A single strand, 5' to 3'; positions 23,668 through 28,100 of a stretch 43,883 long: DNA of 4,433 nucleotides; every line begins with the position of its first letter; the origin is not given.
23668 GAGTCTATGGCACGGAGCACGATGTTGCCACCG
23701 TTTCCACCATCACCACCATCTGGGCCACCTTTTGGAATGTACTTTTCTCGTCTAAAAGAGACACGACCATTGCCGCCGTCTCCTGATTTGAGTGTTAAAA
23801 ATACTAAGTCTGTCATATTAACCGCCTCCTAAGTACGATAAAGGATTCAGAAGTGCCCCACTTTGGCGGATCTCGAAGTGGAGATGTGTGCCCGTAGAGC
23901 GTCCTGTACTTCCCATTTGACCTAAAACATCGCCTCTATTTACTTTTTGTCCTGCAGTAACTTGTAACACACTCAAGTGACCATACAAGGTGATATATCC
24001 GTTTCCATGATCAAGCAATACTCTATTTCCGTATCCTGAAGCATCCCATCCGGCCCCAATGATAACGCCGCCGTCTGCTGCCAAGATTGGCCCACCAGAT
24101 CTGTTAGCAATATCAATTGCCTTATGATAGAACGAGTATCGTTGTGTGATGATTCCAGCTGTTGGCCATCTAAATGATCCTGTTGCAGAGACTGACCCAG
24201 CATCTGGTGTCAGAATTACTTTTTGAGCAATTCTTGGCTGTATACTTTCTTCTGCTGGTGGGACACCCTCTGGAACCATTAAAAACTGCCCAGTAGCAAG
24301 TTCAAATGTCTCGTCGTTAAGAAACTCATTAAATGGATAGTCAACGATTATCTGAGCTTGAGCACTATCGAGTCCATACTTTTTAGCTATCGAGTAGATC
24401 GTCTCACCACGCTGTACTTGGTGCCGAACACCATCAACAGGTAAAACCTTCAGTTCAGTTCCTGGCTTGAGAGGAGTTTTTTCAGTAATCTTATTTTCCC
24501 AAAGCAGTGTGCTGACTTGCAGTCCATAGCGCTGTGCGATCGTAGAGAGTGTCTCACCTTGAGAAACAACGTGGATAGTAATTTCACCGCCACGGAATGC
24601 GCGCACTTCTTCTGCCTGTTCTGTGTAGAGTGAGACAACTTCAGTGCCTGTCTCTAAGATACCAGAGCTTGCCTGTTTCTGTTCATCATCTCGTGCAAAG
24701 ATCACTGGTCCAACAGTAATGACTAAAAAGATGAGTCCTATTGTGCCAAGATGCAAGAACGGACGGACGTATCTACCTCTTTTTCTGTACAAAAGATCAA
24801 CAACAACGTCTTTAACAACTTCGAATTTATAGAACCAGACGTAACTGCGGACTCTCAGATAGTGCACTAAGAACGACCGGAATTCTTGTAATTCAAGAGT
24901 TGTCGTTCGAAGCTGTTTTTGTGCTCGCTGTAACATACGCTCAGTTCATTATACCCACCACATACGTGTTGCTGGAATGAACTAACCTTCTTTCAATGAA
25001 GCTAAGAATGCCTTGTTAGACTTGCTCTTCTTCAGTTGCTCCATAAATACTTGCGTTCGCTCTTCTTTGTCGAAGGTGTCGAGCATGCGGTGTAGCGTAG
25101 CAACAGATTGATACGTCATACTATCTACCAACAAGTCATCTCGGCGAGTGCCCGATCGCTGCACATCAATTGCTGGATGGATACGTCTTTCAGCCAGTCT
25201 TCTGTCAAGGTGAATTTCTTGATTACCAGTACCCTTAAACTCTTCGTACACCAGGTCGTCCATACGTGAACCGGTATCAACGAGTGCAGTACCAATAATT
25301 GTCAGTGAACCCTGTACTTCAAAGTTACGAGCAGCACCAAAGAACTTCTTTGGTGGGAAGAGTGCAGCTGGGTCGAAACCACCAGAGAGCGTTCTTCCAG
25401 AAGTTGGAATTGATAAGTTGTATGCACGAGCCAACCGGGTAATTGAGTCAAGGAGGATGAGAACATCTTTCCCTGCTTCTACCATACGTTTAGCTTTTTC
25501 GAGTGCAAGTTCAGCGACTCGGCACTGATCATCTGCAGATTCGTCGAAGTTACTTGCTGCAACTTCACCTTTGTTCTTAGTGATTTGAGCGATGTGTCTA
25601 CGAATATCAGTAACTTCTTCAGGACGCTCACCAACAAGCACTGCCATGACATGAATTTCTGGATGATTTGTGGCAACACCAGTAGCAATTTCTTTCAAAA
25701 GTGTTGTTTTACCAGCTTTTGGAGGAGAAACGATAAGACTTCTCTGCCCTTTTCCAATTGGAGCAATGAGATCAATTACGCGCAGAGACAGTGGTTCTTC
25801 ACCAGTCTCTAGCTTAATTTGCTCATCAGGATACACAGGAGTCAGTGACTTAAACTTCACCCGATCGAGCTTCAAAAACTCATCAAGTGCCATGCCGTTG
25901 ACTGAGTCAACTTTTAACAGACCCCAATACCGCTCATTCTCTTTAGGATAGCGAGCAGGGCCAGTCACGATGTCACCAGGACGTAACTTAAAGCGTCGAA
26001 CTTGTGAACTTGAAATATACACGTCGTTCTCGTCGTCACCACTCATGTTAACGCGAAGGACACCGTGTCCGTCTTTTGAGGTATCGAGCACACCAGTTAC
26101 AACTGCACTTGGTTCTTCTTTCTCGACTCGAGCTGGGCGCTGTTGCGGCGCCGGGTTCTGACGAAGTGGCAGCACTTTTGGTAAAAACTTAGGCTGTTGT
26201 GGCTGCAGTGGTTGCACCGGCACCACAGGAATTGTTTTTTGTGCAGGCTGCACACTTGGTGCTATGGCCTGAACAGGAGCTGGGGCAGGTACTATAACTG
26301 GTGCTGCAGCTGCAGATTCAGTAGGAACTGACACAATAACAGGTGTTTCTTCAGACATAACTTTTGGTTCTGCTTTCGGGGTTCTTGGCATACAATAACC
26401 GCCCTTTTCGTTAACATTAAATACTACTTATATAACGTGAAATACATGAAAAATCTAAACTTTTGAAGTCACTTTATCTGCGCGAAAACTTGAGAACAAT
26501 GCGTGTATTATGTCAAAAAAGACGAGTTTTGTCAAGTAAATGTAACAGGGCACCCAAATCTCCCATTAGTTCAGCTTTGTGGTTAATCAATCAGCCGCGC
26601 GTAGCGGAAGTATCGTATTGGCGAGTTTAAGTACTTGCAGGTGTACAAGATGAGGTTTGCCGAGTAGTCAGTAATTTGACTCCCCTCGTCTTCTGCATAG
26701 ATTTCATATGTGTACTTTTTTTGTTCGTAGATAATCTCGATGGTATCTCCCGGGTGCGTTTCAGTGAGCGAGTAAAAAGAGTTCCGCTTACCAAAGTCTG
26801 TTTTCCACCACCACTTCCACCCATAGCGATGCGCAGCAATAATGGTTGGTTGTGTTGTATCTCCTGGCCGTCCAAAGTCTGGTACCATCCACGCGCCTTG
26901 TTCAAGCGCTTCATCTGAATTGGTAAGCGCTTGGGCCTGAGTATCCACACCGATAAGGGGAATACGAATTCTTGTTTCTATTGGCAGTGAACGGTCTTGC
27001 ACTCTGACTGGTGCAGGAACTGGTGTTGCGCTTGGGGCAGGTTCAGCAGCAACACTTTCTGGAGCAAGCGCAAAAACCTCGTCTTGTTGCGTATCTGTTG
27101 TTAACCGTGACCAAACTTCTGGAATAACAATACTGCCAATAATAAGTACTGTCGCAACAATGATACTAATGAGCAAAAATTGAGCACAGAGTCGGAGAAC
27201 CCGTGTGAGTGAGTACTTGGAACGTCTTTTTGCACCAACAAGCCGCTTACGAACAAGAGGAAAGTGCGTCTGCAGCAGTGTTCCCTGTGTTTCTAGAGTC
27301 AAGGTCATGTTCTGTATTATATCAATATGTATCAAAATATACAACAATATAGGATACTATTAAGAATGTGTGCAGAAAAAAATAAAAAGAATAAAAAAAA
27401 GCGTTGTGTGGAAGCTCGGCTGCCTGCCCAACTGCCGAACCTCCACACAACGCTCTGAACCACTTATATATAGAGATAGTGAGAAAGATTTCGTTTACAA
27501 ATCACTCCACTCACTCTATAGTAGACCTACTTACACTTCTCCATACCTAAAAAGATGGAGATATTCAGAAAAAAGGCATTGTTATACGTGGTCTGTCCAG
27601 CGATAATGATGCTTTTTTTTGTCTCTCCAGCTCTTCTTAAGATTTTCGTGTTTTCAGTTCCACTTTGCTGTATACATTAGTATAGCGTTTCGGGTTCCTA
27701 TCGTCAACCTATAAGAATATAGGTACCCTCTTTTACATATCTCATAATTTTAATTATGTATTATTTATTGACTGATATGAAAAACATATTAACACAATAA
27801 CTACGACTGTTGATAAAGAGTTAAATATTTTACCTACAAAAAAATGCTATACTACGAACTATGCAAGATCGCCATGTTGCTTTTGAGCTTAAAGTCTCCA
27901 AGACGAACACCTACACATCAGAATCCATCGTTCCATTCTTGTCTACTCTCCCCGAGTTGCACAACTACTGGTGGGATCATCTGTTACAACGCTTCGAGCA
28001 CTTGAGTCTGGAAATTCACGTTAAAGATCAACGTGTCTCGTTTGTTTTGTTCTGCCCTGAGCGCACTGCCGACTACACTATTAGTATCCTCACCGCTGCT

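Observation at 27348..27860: Gene-less 500-bp spacer with complete promoter and terminator sets on both strands: overlapping sense/antisense RNAs, possibly a type I toxin-antitoxin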

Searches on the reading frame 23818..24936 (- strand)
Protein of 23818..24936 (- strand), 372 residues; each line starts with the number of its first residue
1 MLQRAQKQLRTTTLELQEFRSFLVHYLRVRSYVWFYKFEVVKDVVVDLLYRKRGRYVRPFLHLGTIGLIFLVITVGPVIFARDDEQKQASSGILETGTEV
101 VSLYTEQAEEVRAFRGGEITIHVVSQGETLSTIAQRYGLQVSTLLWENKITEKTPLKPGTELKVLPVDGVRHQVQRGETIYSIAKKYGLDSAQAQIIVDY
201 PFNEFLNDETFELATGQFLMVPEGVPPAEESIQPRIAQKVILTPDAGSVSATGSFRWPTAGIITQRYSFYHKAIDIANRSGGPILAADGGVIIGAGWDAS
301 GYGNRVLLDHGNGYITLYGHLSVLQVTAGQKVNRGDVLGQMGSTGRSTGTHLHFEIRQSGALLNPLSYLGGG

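Call 7: search_protein_families(library=pfam, proteins=[window:23818-24936:-])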
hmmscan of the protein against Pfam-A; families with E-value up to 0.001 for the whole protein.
window:23818-24936:- (372 aa): 3 families
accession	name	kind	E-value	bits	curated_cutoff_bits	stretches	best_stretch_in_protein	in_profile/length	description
PF01551.29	Peptidase_M23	-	6.9e-33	113.2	28.7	1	270-365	2-96/96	Peptidase family M23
PF01476.26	LysM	-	3.8e-16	59.2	20.9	2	122-164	1-42/43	LysM domain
PF23473.1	LysM3_LYK4_5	-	6e-05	23.5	29.3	0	123-158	6-40/48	LYK4/5 LysM3 domain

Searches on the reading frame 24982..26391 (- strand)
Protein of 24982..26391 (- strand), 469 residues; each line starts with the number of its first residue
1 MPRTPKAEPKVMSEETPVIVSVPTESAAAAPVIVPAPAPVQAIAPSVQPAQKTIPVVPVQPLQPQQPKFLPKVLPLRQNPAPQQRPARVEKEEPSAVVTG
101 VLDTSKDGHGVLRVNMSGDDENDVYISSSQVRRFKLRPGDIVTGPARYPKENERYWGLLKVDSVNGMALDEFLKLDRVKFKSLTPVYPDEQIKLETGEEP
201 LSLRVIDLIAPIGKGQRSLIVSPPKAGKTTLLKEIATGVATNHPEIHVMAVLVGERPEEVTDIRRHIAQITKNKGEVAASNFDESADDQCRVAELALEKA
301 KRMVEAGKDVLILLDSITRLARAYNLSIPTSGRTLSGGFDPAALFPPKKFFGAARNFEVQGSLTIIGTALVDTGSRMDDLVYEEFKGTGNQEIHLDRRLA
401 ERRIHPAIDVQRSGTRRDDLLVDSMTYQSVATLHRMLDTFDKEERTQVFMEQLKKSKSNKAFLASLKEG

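Call 7: search_protein_families(library=pfam, proteins=[window:24982-26391:-])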
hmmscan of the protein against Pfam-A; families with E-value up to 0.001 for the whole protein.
window:24982-26391:- (469 aa): 3 families
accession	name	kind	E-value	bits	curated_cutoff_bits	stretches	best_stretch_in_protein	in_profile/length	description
PF00006.31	ATP-synt_ab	-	6.8e-30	104.7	29.5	1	203-413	2-211/213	ATP synthase alpha/beta family, nucleotide-binding domain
PF07497.18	Rho_RNA_bind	-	5.4e-23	81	27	1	99-168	2-71/73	Rho termination factor, RNA-binding domain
PF13481.12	AAA_25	-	0.00021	21.4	27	1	212-323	30-158/195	AAA domain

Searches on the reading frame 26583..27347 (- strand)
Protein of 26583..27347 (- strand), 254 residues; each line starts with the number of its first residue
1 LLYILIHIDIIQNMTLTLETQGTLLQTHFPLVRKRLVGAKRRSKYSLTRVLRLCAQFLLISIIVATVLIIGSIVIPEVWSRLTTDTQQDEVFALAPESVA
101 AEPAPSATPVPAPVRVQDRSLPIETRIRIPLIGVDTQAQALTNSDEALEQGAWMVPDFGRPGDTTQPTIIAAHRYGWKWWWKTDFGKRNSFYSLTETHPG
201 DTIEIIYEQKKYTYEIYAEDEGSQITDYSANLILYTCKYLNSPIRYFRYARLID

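Call 7: search_protein_families(library=pfam, proteins=[window:26583-27347:-])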
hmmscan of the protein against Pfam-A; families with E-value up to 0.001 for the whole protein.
window:26583-27347:- (254 aa): 1 family
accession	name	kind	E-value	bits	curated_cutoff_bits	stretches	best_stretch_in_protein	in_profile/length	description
PF04203.18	Sortase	-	4.4e-08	33.3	26.6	1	127-251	1-123/125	Sortase domain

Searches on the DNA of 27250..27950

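Call 5: search_rna_families(source=window, start=27250, end=27950, threshold=evalue, max_evalue=10, show_alignments=3)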
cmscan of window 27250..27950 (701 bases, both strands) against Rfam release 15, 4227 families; matches with E-value up to 10: 12.
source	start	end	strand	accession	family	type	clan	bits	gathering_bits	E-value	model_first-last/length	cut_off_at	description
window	27282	27459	+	RF01589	plasmodium_snoR11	Gene; snRNA; snoRNA; HACA-box;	-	25.2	80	0.16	1-207/207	no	small nucleolar RNA snoR11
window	27377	27452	-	RF01581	RUF6-5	Gene; sRNA;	-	22.1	70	0.084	1-156/156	no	Plasmodium RNA of unknown function RUF6-5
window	27544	27643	+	RF03629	mir-641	Gene; miRNA;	-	22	100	0.15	1-98/98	no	mir-641 microRNA precursor family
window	27388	27465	-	RF04164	MIR1507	Gene; miRNA;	-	19.7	73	0.11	1-107/107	no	MIR1507 microRNA precursor family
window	27321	27423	+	RF02446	SpR18_sRNA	Gene; sRNA;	-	19.1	60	8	1-132/132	no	Streptococcus sRNA SpR18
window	27559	27624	+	RF01301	snoR4a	Gene; snRNA; snoRNA; CD-box;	-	17.1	50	5.2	1-77/77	no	Small nucleolar RNA snoR4a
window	27398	27456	-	RF03616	MIR1888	Gene; miRNA;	-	16.2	72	5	15-88/101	no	MIR1888 microRNA precursor family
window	27391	27523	-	RF02412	snoR144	Gene; snRNA; snoRNA; HACA-box;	-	14.8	100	5.1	1-145/145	no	Small nucleolar RNA snoR144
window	27398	27456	-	RF00765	mir-337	Gene; miRNA;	-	14.7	80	4.3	25-77/93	no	mir-337 microRNA precursor family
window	27400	27454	+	RF04128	MIR8562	Gene; miRNA;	-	13.9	211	6.9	1-242/242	no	MIR8562 microRNA precursor family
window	27353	27510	+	RF02849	Ysr197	Gene; sRNA;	-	12.6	167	1.5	1-254/254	no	Yersinia sRNA 197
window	27648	27663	+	RF01072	TMV_UPD-PK3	Cis-reg;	-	10.9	34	9.5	2-17/31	no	Pseudoknot of upstream pseudoknot domain (UPD) of the 3'UTR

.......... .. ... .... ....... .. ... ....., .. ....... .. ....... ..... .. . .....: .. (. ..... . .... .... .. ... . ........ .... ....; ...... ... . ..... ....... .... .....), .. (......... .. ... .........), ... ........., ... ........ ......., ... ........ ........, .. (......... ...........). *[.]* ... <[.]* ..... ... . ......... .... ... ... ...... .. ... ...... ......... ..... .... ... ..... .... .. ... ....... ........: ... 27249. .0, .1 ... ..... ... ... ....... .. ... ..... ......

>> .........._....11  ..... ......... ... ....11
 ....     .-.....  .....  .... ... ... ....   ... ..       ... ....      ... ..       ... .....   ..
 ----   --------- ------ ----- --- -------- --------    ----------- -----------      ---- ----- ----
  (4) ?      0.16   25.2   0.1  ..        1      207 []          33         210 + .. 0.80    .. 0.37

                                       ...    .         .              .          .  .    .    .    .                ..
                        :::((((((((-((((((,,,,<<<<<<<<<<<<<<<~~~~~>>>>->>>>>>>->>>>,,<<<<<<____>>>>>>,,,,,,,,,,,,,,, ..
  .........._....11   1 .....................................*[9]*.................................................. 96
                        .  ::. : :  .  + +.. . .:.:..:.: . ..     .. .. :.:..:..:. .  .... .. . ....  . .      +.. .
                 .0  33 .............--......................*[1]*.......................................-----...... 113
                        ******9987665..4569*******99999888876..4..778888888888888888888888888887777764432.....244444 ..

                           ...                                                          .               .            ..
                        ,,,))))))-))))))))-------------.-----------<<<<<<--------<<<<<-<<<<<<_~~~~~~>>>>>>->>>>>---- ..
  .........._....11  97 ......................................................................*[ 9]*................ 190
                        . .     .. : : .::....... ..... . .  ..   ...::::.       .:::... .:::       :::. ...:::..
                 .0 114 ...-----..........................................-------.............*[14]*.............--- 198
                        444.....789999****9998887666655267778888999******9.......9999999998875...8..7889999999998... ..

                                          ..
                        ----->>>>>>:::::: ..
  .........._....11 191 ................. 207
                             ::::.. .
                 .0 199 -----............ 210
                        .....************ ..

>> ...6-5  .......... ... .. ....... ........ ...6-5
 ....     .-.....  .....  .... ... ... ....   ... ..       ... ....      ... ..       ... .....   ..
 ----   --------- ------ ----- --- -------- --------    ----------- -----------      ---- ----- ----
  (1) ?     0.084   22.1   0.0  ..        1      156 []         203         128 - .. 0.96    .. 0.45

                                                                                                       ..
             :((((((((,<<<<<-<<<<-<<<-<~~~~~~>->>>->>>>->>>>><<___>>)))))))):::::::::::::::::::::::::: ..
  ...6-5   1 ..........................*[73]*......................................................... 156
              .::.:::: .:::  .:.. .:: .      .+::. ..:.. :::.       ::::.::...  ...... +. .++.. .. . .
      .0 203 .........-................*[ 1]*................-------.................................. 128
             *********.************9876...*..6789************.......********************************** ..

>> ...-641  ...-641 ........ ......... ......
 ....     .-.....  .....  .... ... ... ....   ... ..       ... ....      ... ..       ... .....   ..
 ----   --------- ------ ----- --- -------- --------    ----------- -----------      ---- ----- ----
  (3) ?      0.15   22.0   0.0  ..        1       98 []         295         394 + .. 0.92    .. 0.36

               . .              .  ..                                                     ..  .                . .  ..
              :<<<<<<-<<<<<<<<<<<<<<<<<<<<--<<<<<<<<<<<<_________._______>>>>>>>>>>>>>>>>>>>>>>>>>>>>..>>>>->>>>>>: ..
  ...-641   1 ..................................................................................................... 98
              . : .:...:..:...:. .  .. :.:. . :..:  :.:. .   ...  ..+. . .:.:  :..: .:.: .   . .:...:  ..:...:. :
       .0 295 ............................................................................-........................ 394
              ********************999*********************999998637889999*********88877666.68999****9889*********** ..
